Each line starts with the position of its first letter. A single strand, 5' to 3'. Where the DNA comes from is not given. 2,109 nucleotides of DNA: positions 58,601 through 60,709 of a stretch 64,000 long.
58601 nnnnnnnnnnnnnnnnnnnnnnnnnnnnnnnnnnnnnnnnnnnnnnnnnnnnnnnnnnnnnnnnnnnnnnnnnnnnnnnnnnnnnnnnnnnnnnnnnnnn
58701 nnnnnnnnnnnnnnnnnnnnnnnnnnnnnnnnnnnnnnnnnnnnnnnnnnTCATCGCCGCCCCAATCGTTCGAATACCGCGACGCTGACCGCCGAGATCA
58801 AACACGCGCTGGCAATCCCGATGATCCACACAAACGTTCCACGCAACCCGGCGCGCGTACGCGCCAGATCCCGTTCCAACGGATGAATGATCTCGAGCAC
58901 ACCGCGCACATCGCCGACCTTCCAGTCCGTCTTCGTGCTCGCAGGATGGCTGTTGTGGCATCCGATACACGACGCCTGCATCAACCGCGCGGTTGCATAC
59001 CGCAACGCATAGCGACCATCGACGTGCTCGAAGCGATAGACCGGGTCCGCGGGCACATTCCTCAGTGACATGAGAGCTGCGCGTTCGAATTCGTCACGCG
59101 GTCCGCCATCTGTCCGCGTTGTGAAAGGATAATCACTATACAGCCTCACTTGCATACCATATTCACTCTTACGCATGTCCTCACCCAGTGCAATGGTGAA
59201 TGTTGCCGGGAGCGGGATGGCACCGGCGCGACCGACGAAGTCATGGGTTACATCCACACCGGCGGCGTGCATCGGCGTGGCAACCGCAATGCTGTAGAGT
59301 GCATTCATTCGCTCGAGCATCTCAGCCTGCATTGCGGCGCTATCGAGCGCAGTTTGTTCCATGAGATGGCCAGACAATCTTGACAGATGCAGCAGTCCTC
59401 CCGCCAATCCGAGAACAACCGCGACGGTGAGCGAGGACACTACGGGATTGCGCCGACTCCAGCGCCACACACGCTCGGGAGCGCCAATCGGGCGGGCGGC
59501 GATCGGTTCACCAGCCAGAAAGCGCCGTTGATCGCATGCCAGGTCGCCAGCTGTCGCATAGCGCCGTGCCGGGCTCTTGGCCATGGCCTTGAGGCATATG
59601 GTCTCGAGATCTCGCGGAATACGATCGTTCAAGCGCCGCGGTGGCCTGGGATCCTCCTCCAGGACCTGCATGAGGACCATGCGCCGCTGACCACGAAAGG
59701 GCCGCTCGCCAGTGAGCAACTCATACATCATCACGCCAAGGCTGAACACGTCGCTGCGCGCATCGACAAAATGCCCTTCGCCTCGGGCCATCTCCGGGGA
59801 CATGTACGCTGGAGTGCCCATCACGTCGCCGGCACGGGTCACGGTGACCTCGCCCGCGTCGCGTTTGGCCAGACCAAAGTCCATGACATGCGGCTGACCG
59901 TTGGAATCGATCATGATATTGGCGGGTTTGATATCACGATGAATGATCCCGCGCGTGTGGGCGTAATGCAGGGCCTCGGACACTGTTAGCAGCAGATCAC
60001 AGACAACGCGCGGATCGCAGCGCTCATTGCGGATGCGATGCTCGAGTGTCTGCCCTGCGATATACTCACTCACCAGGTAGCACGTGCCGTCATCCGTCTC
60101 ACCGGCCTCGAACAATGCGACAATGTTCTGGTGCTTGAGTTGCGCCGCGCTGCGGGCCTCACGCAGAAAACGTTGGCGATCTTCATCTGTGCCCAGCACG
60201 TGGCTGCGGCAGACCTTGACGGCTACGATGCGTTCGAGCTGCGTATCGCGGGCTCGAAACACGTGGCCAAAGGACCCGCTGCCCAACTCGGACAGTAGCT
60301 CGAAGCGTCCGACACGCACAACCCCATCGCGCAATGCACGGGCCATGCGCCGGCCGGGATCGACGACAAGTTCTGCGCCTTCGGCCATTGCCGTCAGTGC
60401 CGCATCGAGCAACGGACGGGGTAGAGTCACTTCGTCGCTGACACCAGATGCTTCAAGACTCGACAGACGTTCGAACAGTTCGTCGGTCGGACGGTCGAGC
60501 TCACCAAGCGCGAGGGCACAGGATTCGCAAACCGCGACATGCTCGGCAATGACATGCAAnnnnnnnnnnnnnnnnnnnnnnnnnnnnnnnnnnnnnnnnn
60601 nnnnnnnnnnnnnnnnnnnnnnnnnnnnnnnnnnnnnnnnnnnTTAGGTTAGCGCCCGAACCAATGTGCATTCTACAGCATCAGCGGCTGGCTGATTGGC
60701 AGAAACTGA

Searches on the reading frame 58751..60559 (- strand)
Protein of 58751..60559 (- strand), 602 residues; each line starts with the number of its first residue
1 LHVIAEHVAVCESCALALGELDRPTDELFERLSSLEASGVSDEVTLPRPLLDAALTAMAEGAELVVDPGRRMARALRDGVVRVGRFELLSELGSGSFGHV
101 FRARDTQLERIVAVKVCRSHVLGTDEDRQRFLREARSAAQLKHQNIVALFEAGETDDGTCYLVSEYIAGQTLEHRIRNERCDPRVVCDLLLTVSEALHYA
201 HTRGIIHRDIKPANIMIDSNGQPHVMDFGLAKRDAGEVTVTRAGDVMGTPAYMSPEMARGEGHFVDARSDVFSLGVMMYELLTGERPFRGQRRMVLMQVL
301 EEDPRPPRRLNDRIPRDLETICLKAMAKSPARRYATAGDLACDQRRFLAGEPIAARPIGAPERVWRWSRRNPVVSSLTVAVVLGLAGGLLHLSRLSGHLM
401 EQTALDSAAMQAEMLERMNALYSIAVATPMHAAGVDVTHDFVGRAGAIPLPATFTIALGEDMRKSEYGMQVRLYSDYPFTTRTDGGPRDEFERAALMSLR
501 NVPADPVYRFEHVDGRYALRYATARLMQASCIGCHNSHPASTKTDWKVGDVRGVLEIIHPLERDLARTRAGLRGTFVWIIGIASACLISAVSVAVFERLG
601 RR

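Call 10: search_protein_families(library=pfam, proteins=[window:58751-60559:-], max_evalue=0.001)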
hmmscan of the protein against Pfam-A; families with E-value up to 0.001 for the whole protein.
window:58751-60559:- (602 aa): 6 families
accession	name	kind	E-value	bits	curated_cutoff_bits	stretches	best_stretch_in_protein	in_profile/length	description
PF00069.31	Pkinase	-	2e-52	178.7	31.7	1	87-334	2-252/263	Protein kinase domain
PF07714.23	PK_Tyr_Ser-Thr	-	8.3e-39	133.9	23.1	1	87-334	2-249/258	Protein tyrosine and serine/threonine kinase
PF11845.13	Tll0287-like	-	5.2e-16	59.8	24.1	1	401-560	5-144/144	Tll0287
PF03109.22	ABC1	-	1.1e-08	35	22.9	1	160-233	143-216/244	ABC1 atypical kinase-like domain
PF01636.29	APH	-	3.5e-07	30.7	23.2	1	201-232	166-198/239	Phosphotransferase enzyme family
PF17667.7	Pkinase_fungal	-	0.00039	19.7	24.1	1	202-264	305-371/387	Fungal protein kinase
